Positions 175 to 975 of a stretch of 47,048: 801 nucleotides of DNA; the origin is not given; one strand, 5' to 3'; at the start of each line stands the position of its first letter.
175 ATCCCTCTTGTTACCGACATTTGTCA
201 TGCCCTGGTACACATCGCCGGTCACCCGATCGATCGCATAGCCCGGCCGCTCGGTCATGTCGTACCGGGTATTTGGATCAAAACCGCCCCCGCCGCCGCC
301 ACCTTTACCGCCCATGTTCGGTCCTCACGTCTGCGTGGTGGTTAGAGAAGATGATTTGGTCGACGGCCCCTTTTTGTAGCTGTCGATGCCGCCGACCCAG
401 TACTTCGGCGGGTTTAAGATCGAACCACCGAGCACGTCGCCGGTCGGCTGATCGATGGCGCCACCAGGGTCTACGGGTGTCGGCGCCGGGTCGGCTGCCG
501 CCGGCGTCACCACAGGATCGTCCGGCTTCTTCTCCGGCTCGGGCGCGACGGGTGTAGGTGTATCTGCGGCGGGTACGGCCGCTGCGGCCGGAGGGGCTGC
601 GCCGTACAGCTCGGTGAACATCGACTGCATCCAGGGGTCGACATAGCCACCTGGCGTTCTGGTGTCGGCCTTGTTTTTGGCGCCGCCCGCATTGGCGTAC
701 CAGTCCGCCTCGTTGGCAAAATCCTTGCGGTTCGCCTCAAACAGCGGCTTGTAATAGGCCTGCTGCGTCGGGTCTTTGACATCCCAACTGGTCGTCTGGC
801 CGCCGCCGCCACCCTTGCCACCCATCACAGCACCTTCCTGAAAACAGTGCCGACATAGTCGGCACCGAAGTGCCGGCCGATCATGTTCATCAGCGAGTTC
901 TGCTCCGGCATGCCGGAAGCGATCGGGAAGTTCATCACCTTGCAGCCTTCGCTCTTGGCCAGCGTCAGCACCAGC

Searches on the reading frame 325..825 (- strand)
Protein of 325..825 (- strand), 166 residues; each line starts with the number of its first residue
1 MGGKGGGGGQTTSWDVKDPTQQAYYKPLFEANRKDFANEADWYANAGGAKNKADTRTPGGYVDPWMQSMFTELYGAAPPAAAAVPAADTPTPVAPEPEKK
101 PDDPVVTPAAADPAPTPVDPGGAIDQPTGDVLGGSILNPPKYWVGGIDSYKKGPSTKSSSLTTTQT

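Call 8: search_protein_families(library=phrogs, max_evalue=0.01, proteins=[window:325-825:-])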
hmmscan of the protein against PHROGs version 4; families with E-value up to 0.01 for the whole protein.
window:325-825:- (166 aa): 0 families

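Call 9: search_protein_families(library=pfam, max_evalue=0.01, proteins=[window:325-825:-])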
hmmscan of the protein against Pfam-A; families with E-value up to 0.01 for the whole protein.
window:325-825:- (166 aa): 0 families

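Call 10: search_dna_similar(query=window:325-825:-, collection=phages, mode=protein, max_evalue=0.01, max_rows=30)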
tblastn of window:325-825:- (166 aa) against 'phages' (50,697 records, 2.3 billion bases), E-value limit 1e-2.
No match.

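Call 17: find_homologous_proteins(query=window:325-825:-, max_evalue=0.01)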
Query window:325-825:- (166 aa): 12 proteins with E <= 0.01 among 810 candidates.
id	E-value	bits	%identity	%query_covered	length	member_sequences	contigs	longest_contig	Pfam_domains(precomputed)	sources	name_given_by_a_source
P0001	1.4e-104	366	100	100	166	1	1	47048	-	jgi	jgi:hypothetical protein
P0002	2.9e-29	120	97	22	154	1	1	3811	-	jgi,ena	-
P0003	3.6e-29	120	44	95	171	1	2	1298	-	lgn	-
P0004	2.8e-27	114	53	60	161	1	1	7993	-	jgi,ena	jgi:hypothetical protein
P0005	2.2e-19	88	96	17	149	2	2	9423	-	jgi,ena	-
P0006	1.3e-10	59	34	78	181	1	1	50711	-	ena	-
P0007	3.0e-8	52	58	30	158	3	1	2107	-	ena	-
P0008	3.1e-8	52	38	86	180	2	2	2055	-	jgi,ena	-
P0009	7.7e-7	47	58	25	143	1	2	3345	-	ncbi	-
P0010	3.4e-6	45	51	43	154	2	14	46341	-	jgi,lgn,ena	jgi:hypothetical protein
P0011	3.9e-6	45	50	31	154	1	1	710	-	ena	-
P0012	4.7e-4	38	53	29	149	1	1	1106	-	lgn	-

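Call 20: find_encoding_contigs(protein=P0010, flank=10000, max_places=4)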
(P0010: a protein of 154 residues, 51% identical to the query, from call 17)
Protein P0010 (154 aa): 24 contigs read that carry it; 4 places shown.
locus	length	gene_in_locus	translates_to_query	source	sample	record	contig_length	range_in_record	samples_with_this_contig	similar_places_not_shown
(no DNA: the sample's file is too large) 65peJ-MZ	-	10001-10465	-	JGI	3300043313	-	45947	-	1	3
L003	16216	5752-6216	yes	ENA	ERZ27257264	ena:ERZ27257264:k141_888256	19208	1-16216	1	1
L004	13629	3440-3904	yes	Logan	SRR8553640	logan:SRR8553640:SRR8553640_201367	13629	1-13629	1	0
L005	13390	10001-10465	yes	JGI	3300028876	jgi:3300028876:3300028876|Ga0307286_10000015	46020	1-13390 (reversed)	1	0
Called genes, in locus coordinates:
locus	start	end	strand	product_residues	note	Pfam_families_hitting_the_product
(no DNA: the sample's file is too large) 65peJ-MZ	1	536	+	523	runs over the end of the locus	PF03237:Terminase_6N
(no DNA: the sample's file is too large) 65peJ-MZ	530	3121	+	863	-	-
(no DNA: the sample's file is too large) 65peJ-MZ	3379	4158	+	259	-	-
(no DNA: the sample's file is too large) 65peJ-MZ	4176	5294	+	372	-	-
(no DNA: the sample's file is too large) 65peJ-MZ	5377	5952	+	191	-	-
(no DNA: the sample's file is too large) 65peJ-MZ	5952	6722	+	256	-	-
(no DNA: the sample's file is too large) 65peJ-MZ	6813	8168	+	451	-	-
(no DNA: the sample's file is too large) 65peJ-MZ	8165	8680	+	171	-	-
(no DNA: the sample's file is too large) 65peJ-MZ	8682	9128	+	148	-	PF00583:Acetyltransf_1, PF14542:Acetyltransf_CG (weak)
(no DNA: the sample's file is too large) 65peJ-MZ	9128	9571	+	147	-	-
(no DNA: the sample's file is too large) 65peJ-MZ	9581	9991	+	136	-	-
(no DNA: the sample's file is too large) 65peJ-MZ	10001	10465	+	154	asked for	-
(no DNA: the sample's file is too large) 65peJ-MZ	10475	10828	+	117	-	-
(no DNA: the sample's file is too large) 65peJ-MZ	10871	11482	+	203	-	-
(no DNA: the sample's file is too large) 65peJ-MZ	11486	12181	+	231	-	-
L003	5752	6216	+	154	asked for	-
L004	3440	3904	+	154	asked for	-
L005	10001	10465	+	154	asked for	-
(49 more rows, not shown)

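Call 21: find_encoding_contigs(protein=P0006, flank=10000, max_places=3)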
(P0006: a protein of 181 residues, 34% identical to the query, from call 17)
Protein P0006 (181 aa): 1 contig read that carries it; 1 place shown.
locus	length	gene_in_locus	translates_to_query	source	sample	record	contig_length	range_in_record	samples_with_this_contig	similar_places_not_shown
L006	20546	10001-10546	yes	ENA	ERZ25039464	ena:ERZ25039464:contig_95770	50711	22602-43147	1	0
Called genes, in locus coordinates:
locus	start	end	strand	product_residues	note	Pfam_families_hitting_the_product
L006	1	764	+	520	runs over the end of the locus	PF03237:Terminase_6N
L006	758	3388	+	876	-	PF16510:P22_portal (faint)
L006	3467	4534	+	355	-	-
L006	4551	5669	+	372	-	-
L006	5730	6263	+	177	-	-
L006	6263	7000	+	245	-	PF24175:SU10_adaptor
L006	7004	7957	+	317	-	-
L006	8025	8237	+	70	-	-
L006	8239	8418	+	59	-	-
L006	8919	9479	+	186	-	PF00583:Acetyltransf_1 (weak)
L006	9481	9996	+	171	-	-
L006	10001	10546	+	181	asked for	-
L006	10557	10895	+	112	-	-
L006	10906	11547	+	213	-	-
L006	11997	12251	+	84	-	-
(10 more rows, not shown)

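Call 23: find_related_loci(query=A1, collection=viral_contigs, flank=6000)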
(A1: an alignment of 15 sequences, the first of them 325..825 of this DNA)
Query A1 (166 aa) in viral_contigs; peptide patterns used: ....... (x = any residue, [..] = any of these).
361 stretches matched a pattern; 23 encode a relative of the query (tblastn E <= 1e-3); 22 distinct loci.
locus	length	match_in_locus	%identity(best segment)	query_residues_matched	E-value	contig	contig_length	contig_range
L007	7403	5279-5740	55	10-166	8e-36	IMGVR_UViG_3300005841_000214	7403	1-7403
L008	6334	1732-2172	38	18-165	7e-16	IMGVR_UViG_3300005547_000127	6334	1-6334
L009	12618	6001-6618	40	36-166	4e-15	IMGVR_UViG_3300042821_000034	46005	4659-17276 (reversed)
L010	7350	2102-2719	40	36-166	4e-15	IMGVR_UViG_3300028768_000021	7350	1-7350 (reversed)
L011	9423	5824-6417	96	116-164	1e-13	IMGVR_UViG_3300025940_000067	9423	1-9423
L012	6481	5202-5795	96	116-164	1e-13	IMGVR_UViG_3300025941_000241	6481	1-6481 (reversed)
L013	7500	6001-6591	96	116-164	1e-13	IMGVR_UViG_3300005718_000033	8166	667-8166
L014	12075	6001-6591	96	116-164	1e-13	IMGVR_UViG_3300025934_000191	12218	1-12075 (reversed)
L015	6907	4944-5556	58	109-166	2e-10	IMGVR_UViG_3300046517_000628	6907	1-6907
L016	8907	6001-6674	39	25-166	3e-10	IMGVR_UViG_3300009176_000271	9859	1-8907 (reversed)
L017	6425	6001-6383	66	25-156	3e-9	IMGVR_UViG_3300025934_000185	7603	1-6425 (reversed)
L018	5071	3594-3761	46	110-166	7e-9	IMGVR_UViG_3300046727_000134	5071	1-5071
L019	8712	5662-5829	46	110-166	7e-9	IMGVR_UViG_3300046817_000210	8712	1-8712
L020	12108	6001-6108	50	130-165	1e-8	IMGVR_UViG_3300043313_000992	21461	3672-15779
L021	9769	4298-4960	48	105-166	3e-8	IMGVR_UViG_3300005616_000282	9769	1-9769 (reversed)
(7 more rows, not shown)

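Call 46: search_solved_structures(query=A1, max_evalue=10, show_alignments=2)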
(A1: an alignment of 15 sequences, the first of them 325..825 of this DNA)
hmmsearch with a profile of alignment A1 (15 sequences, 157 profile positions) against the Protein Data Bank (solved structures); distinct sequences matched with E-value up to 10: 15.
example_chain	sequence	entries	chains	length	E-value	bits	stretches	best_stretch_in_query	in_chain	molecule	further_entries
7pvp_A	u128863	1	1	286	0.017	19.5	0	123-142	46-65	SAKe6BC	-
5vo5_A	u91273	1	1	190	0.03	18.7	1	3-88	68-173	Coiled-coil and C2 domain-containing protein 1-like,GH13992p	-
7dtl_A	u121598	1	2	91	0.22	15.8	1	3-53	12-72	PSK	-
9h19_C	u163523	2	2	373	0.22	15.8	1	69-116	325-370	Photosynthetic reaction center cytochrome c subunit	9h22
7ke5_A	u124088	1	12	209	0.42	14.9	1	2-43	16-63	Epstein-Barr nuclear antigen 1,Ferritin heavy chain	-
9b0x_J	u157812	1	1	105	0.43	14.9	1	3-52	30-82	ATP synthase inhibitory factor 1, IF1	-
6xtz_A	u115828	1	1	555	0.54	14.6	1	3-39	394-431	Dally-like, isoform A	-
9wg7_12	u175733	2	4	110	1.2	13.4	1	65-130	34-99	ApcG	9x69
8xks_M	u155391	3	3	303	1.4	13.2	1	2-81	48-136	Moc29 | CrTam34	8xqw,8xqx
6zj3_Lf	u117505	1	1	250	2.1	12.6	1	24-102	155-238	Ribosomal protein eL19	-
8x9y_Z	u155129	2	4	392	3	12.2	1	62-103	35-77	Tri1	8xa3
6laf_A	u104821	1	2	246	3.1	12.1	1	39-107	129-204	Amuc_1100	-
4v7h_BX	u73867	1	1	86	3.7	11.9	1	64-90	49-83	60S ribosomal protein L35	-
8ip8_LA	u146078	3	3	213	5.8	11.2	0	23-90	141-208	60S ribosomal protein eL19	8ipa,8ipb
4v7h_BP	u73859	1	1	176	6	11.2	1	50-94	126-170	60S ribosomal protein L19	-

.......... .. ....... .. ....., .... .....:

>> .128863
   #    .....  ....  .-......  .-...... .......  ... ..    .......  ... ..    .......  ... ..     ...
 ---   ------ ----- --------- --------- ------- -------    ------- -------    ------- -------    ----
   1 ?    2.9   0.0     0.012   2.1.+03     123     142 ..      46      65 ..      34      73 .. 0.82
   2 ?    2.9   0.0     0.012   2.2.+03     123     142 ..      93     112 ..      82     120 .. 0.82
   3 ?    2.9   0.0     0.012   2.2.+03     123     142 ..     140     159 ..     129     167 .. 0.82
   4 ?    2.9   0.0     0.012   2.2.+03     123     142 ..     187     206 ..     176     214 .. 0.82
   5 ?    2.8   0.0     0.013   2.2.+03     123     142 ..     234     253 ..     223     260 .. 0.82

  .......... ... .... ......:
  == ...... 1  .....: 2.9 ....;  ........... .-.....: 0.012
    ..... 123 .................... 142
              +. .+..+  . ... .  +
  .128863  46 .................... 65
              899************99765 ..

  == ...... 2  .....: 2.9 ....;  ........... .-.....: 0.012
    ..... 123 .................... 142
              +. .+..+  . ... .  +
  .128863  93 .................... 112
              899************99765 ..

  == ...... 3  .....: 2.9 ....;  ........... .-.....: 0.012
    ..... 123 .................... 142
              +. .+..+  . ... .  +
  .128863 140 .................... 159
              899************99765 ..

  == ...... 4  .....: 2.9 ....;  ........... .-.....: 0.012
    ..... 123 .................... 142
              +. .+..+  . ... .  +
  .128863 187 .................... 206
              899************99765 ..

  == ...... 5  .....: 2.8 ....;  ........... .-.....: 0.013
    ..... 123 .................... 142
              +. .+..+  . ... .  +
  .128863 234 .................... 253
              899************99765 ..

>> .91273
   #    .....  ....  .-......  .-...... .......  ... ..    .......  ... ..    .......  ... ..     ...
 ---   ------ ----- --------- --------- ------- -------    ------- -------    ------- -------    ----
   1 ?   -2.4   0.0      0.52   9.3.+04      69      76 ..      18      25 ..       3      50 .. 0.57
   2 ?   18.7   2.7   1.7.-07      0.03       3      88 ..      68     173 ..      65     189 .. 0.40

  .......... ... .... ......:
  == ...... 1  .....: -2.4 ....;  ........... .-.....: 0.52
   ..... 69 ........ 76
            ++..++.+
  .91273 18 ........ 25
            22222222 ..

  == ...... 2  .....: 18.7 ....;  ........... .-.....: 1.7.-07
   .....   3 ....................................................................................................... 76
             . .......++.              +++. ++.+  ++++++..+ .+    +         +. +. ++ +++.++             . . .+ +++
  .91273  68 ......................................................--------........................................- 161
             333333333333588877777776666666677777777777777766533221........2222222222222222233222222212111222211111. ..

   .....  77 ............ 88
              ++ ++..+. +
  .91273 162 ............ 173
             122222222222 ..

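Call 56: search_protein_families(library=ncbifam, max_evalue=1, proteins=[window:325-825:-])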
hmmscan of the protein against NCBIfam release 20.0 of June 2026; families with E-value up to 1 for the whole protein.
window:325-825:- (166 aa): 0 families

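Call 86: predict_structure(alignment_id=A7)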
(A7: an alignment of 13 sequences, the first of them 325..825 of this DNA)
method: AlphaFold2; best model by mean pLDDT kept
length: 166 residues; sequences in the alignment: 13
mean_pLDDT: 64.4   pTM: 0.39
mean pLDDT of the five models: 64.4, 60.2, 58.4, 58.2, 55.9
residues with pLDDT >= 90: 12; 70-90: 51; 50-70: 49; < 50: 54
segments of 3 or more residues with pLDDT < 50: 5-10, 55-59, 119-136, 138-140, 143-146, 149-166
pLDDT, mean of each block of 10 residues (from residue 1): 51 75 90 89 84 51 81 83 67 72 63 55 45 47 48 42 44
secondary structure, 60 per line:
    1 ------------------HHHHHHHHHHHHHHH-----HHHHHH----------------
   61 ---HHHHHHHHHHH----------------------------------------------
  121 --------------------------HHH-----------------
elements in order: H19-33 H39-44 H64-74

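Call 89: search_protein_representatives(alignment_id=A7)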
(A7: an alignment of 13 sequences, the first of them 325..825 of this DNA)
Query: 13 sequences, 169 profile positions. Proteins with E-value up to 0.001 (for the whole library): 61; up to 1e-10: 42; up to 1e-30: 6. The best 61 are listed.
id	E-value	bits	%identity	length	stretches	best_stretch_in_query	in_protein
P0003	6.3e-47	177.2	-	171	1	1-169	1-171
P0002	2.7e-43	165.4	-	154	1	1-169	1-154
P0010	1.5e-41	159.6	-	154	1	1-169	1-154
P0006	7.6e-39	150.9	-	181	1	1-169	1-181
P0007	4.9e-34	135.2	-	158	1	1-169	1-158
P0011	1.5e-31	127.1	-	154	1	1-169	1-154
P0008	8.9e-29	118.1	-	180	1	1-169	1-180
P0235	1.1e-28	117.9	-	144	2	81-168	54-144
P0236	8.7e-28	114.9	-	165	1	1-169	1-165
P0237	5.1e-27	112.4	-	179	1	1-169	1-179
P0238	1.9e-24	104.0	-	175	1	1-169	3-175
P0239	8.7e-24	101.9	-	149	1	1-169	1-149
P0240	3.0e-23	100.1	-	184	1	1-169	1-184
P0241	5.5e-23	99.3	-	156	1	1-157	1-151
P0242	3.0e-22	96.9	-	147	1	67-169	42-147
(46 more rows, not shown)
